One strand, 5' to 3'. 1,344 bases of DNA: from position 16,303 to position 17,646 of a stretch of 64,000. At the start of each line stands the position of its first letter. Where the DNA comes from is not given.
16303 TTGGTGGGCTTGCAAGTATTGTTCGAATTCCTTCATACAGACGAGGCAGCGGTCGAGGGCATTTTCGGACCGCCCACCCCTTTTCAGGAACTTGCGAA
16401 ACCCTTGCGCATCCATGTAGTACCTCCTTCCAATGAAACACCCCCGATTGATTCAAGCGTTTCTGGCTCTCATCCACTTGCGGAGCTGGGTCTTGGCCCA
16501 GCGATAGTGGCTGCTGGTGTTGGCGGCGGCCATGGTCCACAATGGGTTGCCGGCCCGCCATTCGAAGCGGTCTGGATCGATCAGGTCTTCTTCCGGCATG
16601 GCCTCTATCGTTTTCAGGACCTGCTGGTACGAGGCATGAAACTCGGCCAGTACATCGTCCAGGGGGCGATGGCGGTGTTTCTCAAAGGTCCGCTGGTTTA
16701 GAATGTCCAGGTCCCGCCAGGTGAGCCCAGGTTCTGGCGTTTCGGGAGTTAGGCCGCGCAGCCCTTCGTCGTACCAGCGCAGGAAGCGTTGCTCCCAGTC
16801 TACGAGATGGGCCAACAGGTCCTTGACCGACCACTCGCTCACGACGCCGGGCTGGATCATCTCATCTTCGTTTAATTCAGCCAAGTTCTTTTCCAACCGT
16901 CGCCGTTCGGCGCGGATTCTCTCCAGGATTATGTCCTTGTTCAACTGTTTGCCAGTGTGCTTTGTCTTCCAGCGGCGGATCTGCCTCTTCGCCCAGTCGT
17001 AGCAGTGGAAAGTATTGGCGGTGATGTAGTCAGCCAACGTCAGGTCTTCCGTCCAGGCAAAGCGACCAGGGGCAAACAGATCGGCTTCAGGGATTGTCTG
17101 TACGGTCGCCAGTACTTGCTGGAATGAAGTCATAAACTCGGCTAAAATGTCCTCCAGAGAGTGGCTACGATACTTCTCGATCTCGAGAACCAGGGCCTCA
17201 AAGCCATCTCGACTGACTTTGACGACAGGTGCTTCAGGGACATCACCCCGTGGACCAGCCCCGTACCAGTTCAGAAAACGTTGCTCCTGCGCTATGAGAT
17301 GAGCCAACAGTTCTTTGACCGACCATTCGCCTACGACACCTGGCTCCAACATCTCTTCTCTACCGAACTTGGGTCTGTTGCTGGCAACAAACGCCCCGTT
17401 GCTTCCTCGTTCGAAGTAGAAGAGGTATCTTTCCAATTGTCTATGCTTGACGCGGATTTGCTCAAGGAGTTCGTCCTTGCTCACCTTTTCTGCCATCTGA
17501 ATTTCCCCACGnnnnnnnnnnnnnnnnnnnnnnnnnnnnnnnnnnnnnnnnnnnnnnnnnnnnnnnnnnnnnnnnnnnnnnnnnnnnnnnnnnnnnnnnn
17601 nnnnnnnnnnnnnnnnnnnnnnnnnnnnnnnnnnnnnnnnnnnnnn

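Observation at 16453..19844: Three ClbS/DfsB domains in 3.4 kb, including a rare tandem-domain protein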

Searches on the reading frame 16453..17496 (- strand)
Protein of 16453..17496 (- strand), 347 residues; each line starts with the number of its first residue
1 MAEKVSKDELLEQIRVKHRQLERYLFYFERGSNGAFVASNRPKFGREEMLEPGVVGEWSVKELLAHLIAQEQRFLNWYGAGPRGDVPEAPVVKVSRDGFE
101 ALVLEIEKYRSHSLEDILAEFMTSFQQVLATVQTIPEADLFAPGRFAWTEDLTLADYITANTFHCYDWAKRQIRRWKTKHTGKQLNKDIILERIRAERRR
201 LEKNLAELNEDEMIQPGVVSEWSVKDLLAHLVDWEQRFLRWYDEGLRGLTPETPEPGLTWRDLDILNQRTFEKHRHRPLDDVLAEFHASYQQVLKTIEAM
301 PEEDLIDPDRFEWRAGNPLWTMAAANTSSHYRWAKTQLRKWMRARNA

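Call 3: search_protein_families(library=pfam, proteins=[window:16453-17496:-], max_evalue=0.01)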
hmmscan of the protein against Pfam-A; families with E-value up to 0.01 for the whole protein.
window:16453-17496:- (347 aa): 5 families
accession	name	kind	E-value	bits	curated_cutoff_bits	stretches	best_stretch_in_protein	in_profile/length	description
PF08020.16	DUF1706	-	4.6e-62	209.3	24.2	2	186-343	6-166/166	Protein of unknown function (DUF1706)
PF12867.12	DinB_2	-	7.9e-20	72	24.8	2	194-312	2-102/128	DinB superfamily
PF11716.13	MDMPI_N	-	1.4e-16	61.9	24.2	2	195-306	2-109/140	Mycothiol maleylpyruvate isomerase N-terminal domain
PF04978.18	MST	-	7.3e-07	30.2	27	1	194-310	6-113/149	Mycothiol-S-transferase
PF05163.17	DinB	-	2.9e-06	27.8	23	1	190-264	8-63/165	DinB family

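Call 4: search_protein_families(library=ncbifam, proteins=[window:16453-17496:-], max_evalue=0.01)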
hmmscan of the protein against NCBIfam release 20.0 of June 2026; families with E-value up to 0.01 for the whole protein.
window:16453-17496:- (347 aa): 4 families
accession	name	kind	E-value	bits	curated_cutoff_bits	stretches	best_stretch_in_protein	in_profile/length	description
TIGR03083.1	TIGR03083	domain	7.4e-16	59.1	50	2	194-313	2-102/202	maleylpyruvate isomerase family mycothiol-dependent enzyme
TIGR03086.1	TIGR03086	subfamily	7.5e-08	32.5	83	0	200-239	7-46/180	TIGR03086 family metal-binding protein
TIGR03084.1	TIGR03084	hypoth_equivalog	1.2e-05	25.1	247.95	1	190-323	3-126/253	TIGR03084 family metal-binding protein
TIGR03085.1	TIGR03085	hypoth_equivalog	0.00018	21.1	138.85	0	196-237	3-41/201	TIGR03085 family metal-binding protein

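Call 5: search_solved_structures(query=window:16453-17496:-, max_evalue=0.01, show_alignments=3)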
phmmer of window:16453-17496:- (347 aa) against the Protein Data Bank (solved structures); distinct sequences matched with E-value up to 0.01: 7.
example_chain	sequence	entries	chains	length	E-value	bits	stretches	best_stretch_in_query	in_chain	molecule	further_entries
5cof_A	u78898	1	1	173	1.9e-11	47.3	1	219-346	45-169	Uncharacterized protein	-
6anr_A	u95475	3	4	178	6.9e-09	38.8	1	220-342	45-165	Colibactin self-protection protein ClbS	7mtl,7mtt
5cog_A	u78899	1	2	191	1.1e-08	38.1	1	203-343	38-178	IRC4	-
4n6c_A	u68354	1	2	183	3.1e-08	36.7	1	223-343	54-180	uncharacterized protein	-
5civ_A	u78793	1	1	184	3.8e-07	33.1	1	224-344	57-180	Sibling bacteriocin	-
5cqv_A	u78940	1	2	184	8.5e-07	31.9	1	223-343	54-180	Uncharacterized protein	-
5com_A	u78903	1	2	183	2.1e-06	30.7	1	199-343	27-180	Putative conjugative transposon protein Tn1549-like, CTn5-Orf2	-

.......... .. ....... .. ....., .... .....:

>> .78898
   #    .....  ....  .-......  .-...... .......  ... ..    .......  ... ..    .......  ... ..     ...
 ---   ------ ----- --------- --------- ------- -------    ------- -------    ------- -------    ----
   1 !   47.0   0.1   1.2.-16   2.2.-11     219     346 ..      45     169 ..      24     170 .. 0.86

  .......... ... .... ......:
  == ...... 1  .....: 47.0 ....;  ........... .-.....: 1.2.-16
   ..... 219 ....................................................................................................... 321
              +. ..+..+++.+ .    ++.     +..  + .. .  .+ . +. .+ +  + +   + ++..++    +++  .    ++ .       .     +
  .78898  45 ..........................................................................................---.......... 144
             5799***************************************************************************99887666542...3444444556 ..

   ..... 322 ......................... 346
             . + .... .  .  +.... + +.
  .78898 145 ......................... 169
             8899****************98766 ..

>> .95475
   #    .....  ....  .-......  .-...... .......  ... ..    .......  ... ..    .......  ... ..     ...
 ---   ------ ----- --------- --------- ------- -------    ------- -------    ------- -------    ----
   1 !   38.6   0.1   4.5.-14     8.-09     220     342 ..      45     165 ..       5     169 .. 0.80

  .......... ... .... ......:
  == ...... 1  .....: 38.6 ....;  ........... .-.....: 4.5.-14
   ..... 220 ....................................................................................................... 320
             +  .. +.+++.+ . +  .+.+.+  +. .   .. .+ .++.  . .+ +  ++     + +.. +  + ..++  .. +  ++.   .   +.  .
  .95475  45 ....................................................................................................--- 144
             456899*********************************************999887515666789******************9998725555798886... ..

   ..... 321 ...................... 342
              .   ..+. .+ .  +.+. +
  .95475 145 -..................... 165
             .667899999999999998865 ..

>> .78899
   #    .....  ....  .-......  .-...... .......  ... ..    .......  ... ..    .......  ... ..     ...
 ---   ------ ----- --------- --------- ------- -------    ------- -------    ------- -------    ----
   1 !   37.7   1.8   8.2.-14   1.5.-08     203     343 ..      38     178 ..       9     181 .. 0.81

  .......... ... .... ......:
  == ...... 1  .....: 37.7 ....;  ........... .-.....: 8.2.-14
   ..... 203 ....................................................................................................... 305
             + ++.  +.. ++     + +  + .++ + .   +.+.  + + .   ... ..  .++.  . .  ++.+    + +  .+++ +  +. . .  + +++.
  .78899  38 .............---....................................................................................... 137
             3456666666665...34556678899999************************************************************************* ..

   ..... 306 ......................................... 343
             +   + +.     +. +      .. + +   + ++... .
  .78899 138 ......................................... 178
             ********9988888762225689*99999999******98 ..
